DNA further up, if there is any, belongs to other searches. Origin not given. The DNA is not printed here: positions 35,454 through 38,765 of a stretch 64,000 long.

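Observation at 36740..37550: Wzc-like co-polymerase lengthened to 1003 aa by two families of in-frame tandem repeats in its periplasmic coiled coil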

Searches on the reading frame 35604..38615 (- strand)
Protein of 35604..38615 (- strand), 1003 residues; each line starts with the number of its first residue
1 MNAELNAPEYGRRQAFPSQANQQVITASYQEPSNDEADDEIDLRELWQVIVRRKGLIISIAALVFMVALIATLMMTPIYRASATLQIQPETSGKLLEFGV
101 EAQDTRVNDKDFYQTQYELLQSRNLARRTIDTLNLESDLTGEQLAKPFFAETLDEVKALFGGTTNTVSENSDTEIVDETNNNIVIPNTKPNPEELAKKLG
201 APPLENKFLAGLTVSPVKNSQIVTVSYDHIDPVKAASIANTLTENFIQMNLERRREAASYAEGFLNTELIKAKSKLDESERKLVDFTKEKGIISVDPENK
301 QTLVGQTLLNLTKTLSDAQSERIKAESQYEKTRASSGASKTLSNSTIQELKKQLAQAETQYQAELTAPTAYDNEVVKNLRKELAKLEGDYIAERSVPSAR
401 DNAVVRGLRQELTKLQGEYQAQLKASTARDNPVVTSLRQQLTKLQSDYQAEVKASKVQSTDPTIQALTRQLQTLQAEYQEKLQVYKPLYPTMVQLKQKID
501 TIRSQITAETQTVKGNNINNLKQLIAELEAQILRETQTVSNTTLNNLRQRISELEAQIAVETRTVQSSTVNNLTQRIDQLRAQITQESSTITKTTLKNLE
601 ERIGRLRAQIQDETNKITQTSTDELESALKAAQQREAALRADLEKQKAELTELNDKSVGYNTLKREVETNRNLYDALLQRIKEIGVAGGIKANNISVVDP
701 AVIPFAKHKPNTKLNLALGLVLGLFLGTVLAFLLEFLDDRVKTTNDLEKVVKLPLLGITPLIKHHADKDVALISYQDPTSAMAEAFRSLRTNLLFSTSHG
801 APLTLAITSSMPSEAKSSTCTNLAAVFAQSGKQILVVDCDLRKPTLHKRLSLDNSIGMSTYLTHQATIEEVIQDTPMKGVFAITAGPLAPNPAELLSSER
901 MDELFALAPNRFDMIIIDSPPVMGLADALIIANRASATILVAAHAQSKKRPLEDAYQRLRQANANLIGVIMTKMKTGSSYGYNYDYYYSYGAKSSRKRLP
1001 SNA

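Call 3: search_protein_families(library=pfam, proteins=[window:35604-38615:-], max_evalue=0.1)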
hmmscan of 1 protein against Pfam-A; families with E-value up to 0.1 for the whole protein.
window:35604-38615:- (1003 aa): 8 families
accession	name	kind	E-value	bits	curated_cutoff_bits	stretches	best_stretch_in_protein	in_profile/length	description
PF13807.11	GNVR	-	6.9e-15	55.2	27.7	1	663-733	9-79/82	G-rich domain on putative tyrosine kinase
PF02706.20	Wzz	-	1.5e-14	54.5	25.5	1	39-133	1-91/91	Chain length determinant protein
PF13614.12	AAA_31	-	2.4e-09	37.8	27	1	815-942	14-146/177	AAA domain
PF01656.29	CbiA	-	4.9e-06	26.9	25.4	1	807-977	3-86/125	CobQ/CobB/MinD/ParA nucleotide binding domain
PF10609.15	ParA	-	0.00098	19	27.1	1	815-971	16-172/246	NUBPL iron-transfer P-loop NTPase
PF09140.17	MipZ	-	0.0031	17.3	20.7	1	815-924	13-109/262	ATPase MipZ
PF00142.24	Fer4_NifH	-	0.0042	17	25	1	815-885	12-86/271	4Fe-4S iron sulfur cluster binding proteins, NifH/frxC family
PF04508.17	Pox_A_type_inc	-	0.086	13.2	21.4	0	544-557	3-16/23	Viral A-type inclusion protein repeat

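Call 4: search_protein_families(library=ncbifam, proteins=[window:35604-38615:-], max_evalue=0.1)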
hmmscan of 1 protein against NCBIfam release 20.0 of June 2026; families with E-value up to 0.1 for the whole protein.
window:35604-38615:- (1003 aa): 21 families
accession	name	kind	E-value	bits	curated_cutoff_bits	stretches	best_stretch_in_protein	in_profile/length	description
NF008568.0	PRK11519.1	equivalog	8.4e-72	242.4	1068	3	555-995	264-718/720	tyrosine-protein kinase Wzc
NF007350.0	PRK09841.1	equivalog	2e-67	227.9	1248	3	536-993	243-725/726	tyrosine-protein kinase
TIGR01005.1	eps_transp_fam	subfamily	4.5e-64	216.9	411.7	3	523-982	237-728/754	exopolysaccharide transport protein family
TIGR03017.1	EpsF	equivalog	1.1e-55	189.1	422.75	4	565-757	251-441/444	chain length determinant protein EpsF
TIGR01007.1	eps_fam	subfamily_domain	4.2e-53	179.9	108.05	1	784-991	1-204/204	polysaccharide biosynthesis tyrosine autokinase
TIGR03007.1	pepcterm_ChnLen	equivalog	8.9e-38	129.8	278.85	3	519-767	204-468/498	XrtA system polysaccharide chain length determinant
TIGR03029.1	EpsG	equivalog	1.6e-35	122.6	313.8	1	769-972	70-273/274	chain length determinant protein tyrosine kinase EpsG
TIGR03018.1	pepcterm_TyrKin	hypoth_equivalog_domain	3.1e-35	121.4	230.65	1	772-970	1-205/207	XrtA-associated tyrosine autokinase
TIGR01006.1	polys_exp_MPA1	subfamily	3.1e-17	62.8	296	2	690-760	152-222/226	CspC family polysaccharide chain length determinant protein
TIGR01969.1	minD_arch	subfamily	2.7e-09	36.6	201.75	1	806-975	4-171/251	cell division ATPase MinD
TIGR01010.1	BexC_CtrB_KpsE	subfamily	2.9e-09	36.5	437.5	1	628-738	243-358/362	polysaccharide export inner-membrane protein, BexC/CtrB/KpsE family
TIGR01968.1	minD_bact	equivalog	1.9e-05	24.1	212.9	1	805-935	4-137/261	septum site-determining protein MinD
TIGR02169.1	SMC_prok_A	equivalog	0.00072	17.3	729.4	1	399-657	671-941/1165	chromosome segregation protein SMC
NF041864.1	EpsV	equivalog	0.0015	17.1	800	1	543-756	282-478/484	PCP family exopolysaccharide biosynthesis protein EpsV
NF041546.1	ParA_partition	equivalog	0.0017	17.9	180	1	815-843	12-40/203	ParA family partition ATPase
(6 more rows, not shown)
